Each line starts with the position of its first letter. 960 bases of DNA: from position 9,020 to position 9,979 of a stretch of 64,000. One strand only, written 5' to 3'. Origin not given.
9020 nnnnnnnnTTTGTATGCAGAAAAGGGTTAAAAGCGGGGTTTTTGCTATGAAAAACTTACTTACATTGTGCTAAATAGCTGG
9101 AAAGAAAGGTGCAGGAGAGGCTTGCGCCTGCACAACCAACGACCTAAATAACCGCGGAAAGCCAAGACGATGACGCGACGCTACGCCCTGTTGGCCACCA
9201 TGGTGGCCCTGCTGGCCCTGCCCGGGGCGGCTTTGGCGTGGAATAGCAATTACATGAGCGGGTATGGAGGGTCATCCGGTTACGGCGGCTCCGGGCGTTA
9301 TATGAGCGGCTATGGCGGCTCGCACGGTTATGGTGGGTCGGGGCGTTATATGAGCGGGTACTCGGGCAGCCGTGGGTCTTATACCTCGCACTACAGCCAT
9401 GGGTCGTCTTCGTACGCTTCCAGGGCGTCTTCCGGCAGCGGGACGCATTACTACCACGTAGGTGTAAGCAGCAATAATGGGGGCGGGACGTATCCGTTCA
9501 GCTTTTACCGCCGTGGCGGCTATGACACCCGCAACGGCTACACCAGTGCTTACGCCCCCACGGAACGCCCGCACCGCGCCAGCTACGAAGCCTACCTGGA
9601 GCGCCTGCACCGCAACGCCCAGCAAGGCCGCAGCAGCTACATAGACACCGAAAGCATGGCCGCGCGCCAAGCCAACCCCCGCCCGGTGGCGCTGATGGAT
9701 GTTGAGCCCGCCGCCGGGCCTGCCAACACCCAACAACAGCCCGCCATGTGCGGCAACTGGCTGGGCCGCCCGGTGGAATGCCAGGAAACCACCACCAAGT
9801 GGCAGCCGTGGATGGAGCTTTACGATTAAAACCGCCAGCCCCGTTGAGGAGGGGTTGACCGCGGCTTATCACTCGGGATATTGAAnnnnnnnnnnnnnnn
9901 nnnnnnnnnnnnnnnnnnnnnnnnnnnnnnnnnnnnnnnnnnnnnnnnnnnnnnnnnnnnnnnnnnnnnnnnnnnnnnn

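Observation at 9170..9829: Secreted Gly/Ser/Tyr tandem-repeat protein inserted between dnaK and dnaJ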

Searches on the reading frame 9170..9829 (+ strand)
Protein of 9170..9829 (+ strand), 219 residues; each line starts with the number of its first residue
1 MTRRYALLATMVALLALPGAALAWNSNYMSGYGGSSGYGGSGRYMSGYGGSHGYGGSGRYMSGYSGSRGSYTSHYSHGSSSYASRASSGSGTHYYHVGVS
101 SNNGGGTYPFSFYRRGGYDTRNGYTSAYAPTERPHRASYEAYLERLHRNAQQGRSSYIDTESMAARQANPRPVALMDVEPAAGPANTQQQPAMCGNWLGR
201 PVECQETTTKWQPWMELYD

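Call 4: search_protein_families(library=pfam, proteins=[window:9170-9829:+], max_evalue=10)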
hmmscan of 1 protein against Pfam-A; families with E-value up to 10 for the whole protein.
window:9170-9829:+ (219 aa): 0 families

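Call 5: search_protein_families(library=ncbifam, proteins=[window:9170-9829:+], max_evalue=10)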
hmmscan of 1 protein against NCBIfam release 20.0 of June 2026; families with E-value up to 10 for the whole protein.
window:9170-9829:+ (219 aa): 0 families

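Call 6: find_homologous_proteins(query=window:9170-9826:+, max_evalue=0.01)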
Query window:9170-9826:+: 1339 candidates shared short words with the query, none scored E <= 0.01.

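Call 7: list_cluster_members(proteins=[window:9170-9826:+, window:7054-8964:+, window:9895-11034:+, window:5949-6536:+])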
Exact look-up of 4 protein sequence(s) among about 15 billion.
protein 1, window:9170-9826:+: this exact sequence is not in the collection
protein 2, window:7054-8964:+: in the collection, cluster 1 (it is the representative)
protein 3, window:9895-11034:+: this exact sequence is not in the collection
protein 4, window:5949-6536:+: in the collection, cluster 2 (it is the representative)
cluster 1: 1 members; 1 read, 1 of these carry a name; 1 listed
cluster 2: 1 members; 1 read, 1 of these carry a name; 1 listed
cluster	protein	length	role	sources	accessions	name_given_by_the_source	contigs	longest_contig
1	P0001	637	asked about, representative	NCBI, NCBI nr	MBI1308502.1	MAG: molecular chaperone DnaK [Proteobacteria bacterium] | molecular chaperone DnaK [Pseudomonadota bacterium]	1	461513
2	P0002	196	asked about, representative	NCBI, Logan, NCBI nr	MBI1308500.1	MAG: CYTH domain-containing protein [Proteobacteria bacterium] | CYTH domain-containing protein [Pseudomonadota bacterium]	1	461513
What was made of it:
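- Tried and rejected: My first DnaJ look-up used 9895 instead of the true ATG at 9892 and therefore failed (call 7).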

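Call 9: find_encoding_contigs(protein=P0001, flank=6000, max_places=6)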
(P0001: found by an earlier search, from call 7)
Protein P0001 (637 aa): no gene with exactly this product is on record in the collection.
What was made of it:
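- Tried and rejected: The look-up of DnaK's encoding contig failed (call 9).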

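Call 11: find_related_loci(query=window:9170-9826:+, collection=genome_contigs, flank=6000)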
Query window:9170-9826:+ (219 aa) in genome_contigs; peptide patterns used: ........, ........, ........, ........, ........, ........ (x = any residue, [..] = any of these).
43 stretches matched a pattern, but none encodes a relative of the query by tblastn (E <= 1e-3).

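Call 12: find_related_loci(query=window:9170-9826:+, collection=metagenome_contigs, flank=6000)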
Query window:9170-9826:+ (219 aa) in metagenome_contigs; peptide patterns used: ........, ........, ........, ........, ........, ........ (x = any residue, [..] = any of these).
71 stretches matched a pattern, but none encodes a relative of the query by tblastn (E <= 1e-3).
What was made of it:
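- Tried and rejected: This covered Pfam and NCBIfam (calls 4, 5), the 5.8-billion-protein word-indexed search (call 6), the exact-sequence look-up (call 7), and back-translated pattern scans of genome and metagenome contigs with the ORF (calls 11, 12).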

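Call 19: find_homologous_proteins(query=A1, max_evalue=1)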
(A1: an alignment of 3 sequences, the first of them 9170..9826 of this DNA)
Query A1 (3 sequences) (219 aa, profile of the alignment): 5 proteins with E <= 1 among 8000 candidates.
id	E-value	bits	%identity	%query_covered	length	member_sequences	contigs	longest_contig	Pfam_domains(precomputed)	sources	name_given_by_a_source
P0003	1.2e-51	193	39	11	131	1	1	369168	-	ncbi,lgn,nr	ncbi:MAG TPA: hypothetical protein VHP58_07205 [Alphaproteobacteria bacterium]|nr:hypothetical prote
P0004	2.1e-45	173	39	38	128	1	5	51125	-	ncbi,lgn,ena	-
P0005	2.7e-29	120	40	9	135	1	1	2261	-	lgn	-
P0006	1.6e-15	76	36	10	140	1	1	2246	-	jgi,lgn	jgi:hypothetical protein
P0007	4.8e-7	48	36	11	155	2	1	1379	-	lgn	-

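Call 21: find_encoding_contigs(protein=P0005, flank=5000)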
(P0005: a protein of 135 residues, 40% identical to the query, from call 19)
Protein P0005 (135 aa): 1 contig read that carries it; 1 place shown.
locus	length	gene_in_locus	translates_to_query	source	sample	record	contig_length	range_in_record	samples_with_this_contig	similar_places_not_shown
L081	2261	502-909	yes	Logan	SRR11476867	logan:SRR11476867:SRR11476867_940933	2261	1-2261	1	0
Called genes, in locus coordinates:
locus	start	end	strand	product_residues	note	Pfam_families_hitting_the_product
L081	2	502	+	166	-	?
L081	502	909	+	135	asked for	-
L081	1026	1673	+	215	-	PF13023:HD_3, PF12917:YfbR-like, PF01966:HD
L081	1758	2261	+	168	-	?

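Call 22: find_encoding_contigs(protein=P0006, flank=5000)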
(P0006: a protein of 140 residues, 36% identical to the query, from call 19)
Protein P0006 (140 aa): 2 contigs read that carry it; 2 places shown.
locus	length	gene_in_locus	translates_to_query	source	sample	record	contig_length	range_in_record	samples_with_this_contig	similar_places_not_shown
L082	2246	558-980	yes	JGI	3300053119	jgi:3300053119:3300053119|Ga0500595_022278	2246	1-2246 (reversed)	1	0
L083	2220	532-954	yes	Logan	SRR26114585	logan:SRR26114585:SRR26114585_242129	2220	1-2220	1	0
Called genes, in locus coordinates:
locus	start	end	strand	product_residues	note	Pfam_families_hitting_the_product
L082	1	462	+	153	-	?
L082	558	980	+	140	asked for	-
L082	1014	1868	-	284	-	PF00497:SBP_bac_3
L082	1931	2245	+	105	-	?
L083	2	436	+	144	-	?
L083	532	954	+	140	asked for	-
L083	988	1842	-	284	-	PF00497:SBP_bac_3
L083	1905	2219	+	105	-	?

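Call 23: find_encoding_contigs(protein=P0007, flank=5000)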
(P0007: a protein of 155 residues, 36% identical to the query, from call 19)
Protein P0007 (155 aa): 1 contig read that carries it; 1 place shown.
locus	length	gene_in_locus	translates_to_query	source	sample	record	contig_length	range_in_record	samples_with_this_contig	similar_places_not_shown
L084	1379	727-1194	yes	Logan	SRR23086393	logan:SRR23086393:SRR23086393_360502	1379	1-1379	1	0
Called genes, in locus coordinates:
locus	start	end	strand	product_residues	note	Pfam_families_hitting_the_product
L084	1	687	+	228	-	?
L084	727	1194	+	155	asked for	-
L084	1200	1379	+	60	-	?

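Call 24: find_encoding_contigs(protein=P0004, flank=8000)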
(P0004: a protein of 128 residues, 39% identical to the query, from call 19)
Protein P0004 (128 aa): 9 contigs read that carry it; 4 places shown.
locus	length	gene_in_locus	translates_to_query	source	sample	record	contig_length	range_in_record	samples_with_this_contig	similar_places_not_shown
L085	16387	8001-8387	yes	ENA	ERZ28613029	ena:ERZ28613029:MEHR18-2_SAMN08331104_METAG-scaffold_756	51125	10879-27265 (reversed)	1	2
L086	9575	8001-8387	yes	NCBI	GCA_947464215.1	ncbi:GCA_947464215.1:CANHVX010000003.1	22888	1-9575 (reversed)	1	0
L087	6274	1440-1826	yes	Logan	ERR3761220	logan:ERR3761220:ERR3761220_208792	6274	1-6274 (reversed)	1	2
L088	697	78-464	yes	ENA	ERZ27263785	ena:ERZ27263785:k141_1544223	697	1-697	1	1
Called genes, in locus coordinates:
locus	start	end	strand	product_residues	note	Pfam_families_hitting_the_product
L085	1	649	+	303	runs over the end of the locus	PF00005:ABC_tran, PF13175:AAA_15 (faint), PF13304:AAA_21, PF27102:NodI_C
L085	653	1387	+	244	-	PF01061:ABC2_membrane, PF12698:ABC2_membrane_3 (weak)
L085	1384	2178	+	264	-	PF01061:ABC2_membrane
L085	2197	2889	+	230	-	PF00929:RNase_T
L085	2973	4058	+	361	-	PF01628:HrcA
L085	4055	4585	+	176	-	PF01025:GrpE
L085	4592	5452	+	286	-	PF02498:Bro-N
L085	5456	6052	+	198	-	PF01928:CYTH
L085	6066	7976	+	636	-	PF00012:HSP70, PF06723:MreB_Mbl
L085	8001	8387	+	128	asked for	-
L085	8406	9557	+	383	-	PF00226:DnaJ, PF01556:DnaJ_C, PF00684:DnaJ_CXXCXGXG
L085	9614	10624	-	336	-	PF01193:RNA_pol_L, PF01000:RNA_pol_A_bac, PF03118:RNA_pol_A_CTD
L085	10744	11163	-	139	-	PF00411:Ribosomal_S11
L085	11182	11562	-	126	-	PF00416:Ribosomal_S13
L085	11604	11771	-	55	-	-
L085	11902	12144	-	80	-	PF01176:eIF-1a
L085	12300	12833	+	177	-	PF03713:DUF305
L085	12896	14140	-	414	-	PF00155:Aminotran_1_2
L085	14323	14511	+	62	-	-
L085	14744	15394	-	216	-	PF00406:ADK, PF13207:AAA_17, PF17213:Hydin_ADK (faint), PF05191:ADK_lid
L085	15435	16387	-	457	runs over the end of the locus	PF00344:SecY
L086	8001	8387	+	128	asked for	-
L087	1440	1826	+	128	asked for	-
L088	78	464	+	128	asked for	-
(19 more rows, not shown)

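Call 35: find_related_loci(query=A2, collection=metagenome_contigs, flank=5000)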
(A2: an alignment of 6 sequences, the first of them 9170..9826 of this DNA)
Query A2 (219 aa) in metagenome_contigs; peptide patterns used: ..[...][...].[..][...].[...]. (x = any residue, [..] = any of these).
65 stretches matched a pattern, but none encodes a relative of the query by tblastn (E <= 1e-3).
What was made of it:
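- Tried and rejected: The metagenome scan with the family alignment matched 65 stretches, but none passed confirmation against the window protein (call 35).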

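Call 42: search_protein_representatives(alignment_id=A2)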
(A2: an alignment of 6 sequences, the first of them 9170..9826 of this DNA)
Query: 6 sequences, 138 profile positions. Proteins with E-value up to 0.001 (for the whole library): 41; up to 1e-10: 11; up to 1e-30: 4. The best 41 are listed.
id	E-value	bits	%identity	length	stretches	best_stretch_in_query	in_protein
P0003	2.4e-47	177.1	-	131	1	1-137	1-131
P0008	2.0e-32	128.8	-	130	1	1-137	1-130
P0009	1.5e-31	125.9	-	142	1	4-137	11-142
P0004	8.3e-31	123.5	-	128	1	4-137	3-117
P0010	5.3e-23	98.2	-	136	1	7-135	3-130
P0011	5.2e-16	75.6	-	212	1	6-134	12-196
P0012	1.0e-15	74.6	-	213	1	1-134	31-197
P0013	1.3e-13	67.8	-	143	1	10-137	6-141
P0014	1.2e-12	64.7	-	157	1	6-136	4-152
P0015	5.9e-12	62.5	-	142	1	11-136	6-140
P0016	1.9e-11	60.8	-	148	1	10-135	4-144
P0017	1.8e-10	57.7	-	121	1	10-127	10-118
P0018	2.3e-10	57.3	-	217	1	7-134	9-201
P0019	2.6e-10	57.1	-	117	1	10-126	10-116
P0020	5.5e-10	56.1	-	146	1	12-135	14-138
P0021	6.7e-10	55.8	-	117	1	2-126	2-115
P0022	7.7e-10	55.6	-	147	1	17-135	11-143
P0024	2.3e-09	54.0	-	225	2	28-135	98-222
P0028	1.6e-08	51.3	-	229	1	42-138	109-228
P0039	4.6e-05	40.1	-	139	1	13-124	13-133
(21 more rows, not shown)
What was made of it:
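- Profile searches returned 5 proteins (call 19) and then 41 proteins with E < 1e-3 among 1.84 billion representatives (call 42).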

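Call 44: find_encoding_contigs(protein=P0028, flank=6000, max_places=4)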
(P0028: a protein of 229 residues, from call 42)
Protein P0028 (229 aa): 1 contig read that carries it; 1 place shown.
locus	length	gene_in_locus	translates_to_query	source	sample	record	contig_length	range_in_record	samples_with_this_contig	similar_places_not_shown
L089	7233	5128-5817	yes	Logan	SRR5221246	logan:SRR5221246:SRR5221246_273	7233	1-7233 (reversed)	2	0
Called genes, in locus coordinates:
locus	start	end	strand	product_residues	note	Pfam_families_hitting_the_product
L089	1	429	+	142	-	?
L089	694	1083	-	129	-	-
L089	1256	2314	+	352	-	PF01628:HrcA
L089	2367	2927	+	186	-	PF01025:GrpE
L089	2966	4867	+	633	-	PF00012:HSP70, PF06723:MreB_Mbl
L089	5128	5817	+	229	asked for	-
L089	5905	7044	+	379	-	PF00226:DnaJ, PF01556:DnaJ_C, PF27659:CHP02642 (faint), PF00684:DnaJ_CXXCXGXG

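Call 45: predict_structure(alignment_id=A2)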
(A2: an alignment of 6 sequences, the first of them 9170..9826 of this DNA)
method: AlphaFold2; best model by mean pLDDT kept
length: 219 residues; sequences in the alignment: 6
mean_pLDDT: 43.1   pTM: 0.18
mean pLDDT of the five models: 43.1, 42.2, 36.3, 35.1, 32.5
residues with pLDDT >= 90: 0; 70-90: 8; 50-70: 27; < 50: 184
segments of 3 or more residues with pLDDT < 50: 19-34, 36-136, 153-219
pLDDT, mean of each block of 10 residues (from residue 1): 62 57 45 44 45 39 36 33 32 34 36 34 34 50 70 47 42 42 40 43 42 41
secondary structure, 60 per line:
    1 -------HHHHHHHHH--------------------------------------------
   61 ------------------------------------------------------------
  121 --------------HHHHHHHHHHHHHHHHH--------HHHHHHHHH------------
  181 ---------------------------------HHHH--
elements in order: H8-16 H135-151 H160-168 H214-217

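Call 46: find_encoding_contigs(protein=P0012, flank=5000, max_places=3)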
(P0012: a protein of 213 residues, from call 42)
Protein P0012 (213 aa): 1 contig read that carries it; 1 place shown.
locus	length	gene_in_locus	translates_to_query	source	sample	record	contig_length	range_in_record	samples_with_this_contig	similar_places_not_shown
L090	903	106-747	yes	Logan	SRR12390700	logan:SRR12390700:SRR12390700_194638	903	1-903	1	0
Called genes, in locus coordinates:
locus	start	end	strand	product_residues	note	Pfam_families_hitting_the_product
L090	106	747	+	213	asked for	-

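Call 47: find_encoding_contigs(protein=P0013, flank=5000, max_places=3)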
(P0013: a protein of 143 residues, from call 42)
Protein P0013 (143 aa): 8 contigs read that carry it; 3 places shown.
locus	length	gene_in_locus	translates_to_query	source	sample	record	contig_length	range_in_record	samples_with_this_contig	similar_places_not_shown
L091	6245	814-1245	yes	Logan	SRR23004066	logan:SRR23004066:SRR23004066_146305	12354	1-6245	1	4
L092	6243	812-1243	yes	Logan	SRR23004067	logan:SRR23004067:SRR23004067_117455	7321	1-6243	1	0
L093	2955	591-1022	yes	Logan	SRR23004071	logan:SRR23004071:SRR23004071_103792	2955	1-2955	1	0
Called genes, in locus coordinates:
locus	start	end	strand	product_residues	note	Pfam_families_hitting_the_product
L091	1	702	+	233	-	?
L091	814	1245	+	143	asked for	-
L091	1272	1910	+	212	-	PF13023:HD_3, PF12917:YfbR-like, PF01966:HD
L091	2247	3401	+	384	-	-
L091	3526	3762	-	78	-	-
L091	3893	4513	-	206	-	PF00730:HhH-GPD, PF00633:HHH, PF10576:EndIII_4Fe-2S (weak)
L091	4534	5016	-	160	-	-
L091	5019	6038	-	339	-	PF01073:3Beta_HSD, PF01370:Epimerase, PF04321:RmlD_sub_bind, PF07993:NAD_binding_4 (faint), PF16363:GDP_Man_Dehyd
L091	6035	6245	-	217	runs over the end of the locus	-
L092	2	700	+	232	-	?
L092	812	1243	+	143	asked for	-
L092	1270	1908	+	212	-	PF13023:HD_3, PF12917:YfbR-like, PF01966:HD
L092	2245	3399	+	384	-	-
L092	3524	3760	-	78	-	-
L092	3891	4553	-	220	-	PF00730:HhH-GPD, PF00633:HHH, PF10576:EndIII_4Fe-2S (weak)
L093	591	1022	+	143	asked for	-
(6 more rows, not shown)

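Call 48: find_encoding_contigs(protein=P0017, flank=5000, max_places=3)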
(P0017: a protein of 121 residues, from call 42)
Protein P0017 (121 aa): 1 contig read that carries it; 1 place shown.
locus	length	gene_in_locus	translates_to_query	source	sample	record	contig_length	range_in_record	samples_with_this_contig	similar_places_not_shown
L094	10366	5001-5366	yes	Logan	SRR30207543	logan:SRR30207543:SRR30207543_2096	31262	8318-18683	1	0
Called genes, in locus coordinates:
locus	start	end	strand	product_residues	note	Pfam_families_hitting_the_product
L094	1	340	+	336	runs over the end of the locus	PF00892:EamA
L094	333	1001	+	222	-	PF00929:RNase_T, PF16473:Rv2179c-like (weak)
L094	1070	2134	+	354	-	PF01628:HrcA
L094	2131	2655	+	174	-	PF01025:GrpE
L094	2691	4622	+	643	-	PF00012:HSP70, PF06723:MreB_Mbl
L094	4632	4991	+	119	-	-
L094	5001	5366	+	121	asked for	-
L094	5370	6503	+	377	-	PF00226:DnaJ, PF01556:DnaJ_C, PF00684:DnaJ_CXXCXGXG, PF27439:DnaJ_C_2 (weak)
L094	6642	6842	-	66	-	-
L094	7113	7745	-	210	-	PF00730:HhH-GPD, PF00633:HHH (weak), PF10576:EndIII_4Fe-2S (weak)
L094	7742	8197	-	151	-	-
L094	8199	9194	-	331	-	PF00106:adh_short (weak), PF01073:3Beta_HSD, PF01370:Epimerase, PF02719:Polysacc_synt_2, PF04321:RmlD_sub_bind, PF16363:GDP_Man_Dehyd, PF07993:NAD_binding_4 (weak)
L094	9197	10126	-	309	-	PF00483:NTP_transferase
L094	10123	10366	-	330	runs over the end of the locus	PF00953:Glycos_transf_4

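Call 49: find_encoding_contigs(protein=P0024, flank=5000, max_places=3)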
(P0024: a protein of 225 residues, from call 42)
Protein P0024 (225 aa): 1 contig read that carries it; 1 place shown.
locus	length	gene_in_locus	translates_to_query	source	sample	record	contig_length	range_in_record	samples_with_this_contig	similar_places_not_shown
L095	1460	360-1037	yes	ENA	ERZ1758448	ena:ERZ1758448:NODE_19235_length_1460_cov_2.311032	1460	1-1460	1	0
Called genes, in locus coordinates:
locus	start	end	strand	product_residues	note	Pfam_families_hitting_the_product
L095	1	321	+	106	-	?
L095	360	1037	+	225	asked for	-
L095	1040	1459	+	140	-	?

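Call 53: search_protein_families(library=pfam, alignment_id=A3, max_evalue=1)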
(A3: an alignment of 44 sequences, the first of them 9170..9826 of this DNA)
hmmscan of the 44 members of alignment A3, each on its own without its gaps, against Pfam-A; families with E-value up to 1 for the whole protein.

A. member 1, window:9170-9826:+ (219 aa): 0 families

B. families by the number of members that match (of 44 scanned): 13 families
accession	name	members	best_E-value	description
PF05387.16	Chorion_3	2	0.89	Chorion family 3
PF01124.23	MAPEG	1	0.015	MAPEG family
PF13924.12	Lipocalin_5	1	0.018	Lipocalin-like domain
PF10973.13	DUF2799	1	0.033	Protein of unknown function (DUF2799)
PF06737.19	Transglycosylas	1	0.087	Transglycosylase-like domain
PF07721.20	TPR_4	1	0.099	Tetratricopeptide repeat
PF20228.3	DUF6587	1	0.18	Family of unknown function (DUF6587)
PF05957.18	DUF883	1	0.18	DUF883 N-terminal domain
PF24130.1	DUF7397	1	0.2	Family of unknown function (DUF7397)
PF22387.1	PhiCb5_coat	1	0.26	Phage phiCb5, coat protein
PF04458.17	DUF505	1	0.26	Protein of unknown function (DUF505)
PF16210.10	Keratin_2_tail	1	0.29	Keratin type II cytoskeletal 1 tail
PF13194.11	DUF4010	1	0.49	Domain of unknown function (DUF4010)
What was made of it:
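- On Curli / functional amyloid (CsgA, Pfam Curlin_rpt): No Pfam hit (calls 4, 53).
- On BA14K-like (PF07886) and glycine-zipper small envelope proteins (PF13488, PF13441, PF05433): None of the 44 members matches any of these models, even at E <= 1 (call 53).
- Closest known: BA14K-like small secreted proteins of Rhizobiales. Different: No BA14K match appears for any of the 44 members, even at E <= 1 (call 53).
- Closest known: Curli CsgA and other bacterial functional amyloids. Different: There are no Curlin repeats (calls 4, 53).
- Weak composition-driven Pfam hits to Chorion_3 and Keratin_2_tail appear (call 53). There is no Curlin or other amyloid family hit (calls 4, 53). No member hits BA14K or any Gly-zipper family, even at E <= 1 (call 53).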
